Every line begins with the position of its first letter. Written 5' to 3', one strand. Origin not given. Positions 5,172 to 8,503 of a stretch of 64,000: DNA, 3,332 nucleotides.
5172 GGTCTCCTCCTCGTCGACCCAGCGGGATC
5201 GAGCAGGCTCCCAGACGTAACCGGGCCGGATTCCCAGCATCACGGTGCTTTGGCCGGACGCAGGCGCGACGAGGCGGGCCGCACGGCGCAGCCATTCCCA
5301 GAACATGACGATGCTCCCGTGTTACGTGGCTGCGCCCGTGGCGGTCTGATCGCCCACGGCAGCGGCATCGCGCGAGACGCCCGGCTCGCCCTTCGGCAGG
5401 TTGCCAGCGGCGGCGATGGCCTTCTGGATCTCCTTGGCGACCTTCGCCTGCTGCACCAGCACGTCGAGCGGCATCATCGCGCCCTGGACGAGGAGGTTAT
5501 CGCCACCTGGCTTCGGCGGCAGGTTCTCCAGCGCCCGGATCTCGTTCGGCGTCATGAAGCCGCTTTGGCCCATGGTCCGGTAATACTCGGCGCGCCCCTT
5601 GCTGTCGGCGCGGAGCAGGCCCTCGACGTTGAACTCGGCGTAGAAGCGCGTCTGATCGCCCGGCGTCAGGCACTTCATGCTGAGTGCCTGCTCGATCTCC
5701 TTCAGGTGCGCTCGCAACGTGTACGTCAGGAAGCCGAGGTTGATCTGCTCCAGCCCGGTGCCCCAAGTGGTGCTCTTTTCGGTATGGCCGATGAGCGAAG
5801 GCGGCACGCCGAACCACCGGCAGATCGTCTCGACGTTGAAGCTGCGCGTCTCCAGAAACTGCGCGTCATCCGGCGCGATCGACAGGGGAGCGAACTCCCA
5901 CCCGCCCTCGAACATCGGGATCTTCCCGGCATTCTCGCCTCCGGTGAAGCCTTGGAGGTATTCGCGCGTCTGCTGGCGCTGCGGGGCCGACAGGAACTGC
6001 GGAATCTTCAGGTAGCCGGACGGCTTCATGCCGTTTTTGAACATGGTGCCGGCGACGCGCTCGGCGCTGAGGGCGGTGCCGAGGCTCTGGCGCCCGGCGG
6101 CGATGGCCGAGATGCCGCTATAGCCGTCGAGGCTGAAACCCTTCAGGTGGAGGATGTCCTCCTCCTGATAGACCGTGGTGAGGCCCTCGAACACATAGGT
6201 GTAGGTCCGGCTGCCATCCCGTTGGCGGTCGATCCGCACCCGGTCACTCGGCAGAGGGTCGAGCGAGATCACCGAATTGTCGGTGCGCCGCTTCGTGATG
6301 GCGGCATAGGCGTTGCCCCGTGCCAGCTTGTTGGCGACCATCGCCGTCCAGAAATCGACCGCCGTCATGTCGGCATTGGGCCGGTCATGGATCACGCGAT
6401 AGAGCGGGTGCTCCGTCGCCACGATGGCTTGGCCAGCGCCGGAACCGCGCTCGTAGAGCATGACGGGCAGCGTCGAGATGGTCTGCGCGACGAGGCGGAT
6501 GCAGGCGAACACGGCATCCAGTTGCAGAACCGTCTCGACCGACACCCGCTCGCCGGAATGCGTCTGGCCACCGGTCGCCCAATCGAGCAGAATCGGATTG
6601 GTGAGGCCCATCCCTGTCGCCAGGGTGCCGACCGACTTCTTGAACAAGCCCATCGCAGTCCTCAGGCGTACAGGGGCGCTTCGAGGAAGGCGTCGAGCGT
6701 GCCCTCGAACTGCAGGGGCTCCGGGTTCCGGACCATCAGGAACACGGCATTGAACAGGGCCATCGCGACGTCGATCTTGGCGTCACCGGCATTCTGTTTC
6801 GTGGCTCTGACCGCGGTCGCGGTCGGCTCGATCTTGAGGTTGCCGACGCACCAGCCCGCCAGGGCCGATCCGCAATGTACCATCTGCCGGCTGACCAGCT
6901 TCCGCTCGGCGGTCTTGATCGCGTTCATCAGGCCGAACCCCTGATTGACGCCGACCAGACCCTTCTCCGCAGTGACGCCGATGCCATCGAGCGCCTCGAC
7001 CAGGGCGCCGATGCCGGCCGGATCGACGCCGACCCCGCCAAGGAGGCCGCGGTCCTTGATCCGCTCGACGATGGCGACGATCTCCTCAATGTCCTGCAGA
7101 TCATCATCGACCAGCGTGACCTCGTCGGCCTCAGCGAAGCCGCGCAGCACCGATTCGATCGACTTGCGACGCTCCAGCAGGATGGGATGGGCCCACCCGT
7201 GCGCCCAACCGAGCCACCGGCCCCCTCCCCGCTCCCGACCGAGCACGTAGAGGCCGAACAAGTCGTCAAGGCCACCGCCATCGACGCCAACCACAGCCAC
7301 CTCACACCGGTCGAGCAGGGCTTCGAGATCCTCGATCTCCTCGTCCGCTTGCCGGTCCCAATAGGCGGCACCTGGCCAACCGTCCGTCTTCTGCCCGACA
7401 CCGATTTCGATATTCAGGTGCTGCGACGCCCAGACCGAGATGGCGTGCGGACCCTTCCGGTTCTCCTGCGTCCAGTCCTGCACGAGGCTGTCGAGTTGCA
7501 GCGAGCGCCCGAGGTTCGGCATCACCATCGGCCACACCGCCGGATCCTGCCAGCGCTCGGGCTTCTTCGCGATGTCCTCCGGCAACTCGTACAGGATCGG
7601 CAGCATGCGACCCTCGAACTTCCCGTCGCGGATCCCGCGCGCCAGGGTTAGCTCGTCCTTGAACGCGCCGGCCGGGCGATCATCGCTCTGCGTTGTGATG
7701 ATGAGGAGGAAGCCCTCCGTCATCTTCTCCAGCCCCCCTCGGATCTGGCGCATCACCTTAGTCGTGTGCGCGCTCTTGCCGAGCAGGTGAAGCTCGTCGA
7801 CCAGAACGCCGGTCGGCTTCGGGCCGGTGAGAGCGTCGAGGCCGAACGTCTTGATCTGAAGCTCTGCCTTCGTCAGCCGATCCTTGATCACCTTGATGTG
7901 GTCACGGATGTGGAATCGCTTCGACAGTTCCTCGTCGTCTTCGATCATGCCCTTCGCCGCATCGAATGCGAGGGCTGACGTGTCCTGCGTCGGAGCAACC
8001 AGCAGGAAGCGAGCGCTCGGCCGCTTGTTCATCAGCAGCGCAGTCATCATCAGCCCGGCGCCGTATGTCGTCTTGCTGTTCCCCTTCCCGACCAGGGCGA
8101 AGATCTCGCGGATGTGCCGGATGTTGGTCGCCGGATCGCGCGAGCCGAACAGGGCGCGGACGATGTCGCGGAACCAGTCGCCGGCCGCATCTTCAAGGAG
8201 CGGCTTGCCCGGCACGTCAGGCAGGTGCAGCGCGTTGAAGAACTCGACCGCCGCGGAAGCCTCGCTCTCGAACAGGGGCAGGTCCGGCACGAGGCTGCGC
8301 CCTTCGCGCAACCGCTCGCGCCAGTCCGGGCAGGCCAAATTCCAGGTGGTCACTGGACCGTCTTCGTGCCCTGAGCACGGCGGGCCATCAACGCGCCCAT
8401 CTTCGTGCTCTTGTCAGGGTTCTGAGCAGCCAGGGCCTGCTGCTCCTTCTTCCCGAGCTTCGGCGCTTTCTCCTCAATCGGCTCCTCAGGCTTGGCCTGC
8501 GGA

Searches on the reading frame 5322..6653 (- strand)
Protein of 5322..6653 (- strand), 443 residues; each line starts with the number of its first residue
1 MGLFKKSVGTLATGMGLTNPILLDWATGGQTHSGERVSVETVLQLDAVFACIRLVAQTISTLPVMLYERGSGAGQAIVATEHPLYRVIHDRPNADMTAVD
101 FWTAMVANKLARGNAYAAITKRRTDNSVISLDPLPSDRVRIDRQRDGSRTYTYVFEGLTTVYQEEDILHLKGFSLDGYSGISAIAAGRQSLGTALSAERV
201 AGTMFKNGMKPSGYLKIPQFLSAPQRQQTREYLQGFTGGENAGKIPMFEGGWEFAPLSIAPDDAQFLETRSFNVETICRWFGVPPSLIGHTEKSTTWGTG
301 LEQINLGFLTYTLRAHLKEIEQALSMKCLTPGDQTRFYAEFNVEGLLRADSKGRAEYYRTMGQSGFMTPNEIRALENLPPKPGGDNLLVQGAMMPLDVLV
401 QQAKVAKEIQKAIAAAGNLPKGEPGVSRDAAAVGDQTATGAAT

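Call 3: search_protein_families(library=pfam, proteins=[window:5322-6653:-], max_evalue=0.01)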
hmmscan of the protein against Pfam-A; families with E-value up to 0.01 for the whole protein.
window:5322-6653:- (443 aa): 1 family
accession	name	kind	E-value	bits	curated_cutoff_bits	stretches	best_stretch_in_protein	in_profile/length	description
PF04860.17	Phage_portal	-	1e-103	347.4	39.1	1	47-377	2-321/321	Phage portal protein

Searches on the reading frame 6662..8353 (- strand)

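Call 3: search_protein_families(library=pfam, proteins=[window:6662-8353:-], max_evalue=0.01)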
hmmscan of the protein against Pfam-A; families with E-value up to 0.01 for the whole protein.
window:6662-8353:- (563 aa): 2 families
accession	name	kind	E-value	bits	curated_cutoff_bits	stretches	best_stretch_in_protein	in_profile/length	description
PF03354.21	TerL_ATPase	-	2.5e-12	47.3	23.7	1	60-235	2-173/178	Terminase large subunit, ATPase domain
PF20441.4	TerL_nuclease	-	1.6e-08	34.6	24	1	267-538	19-280/286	Terminase large subunit, endonuclease domain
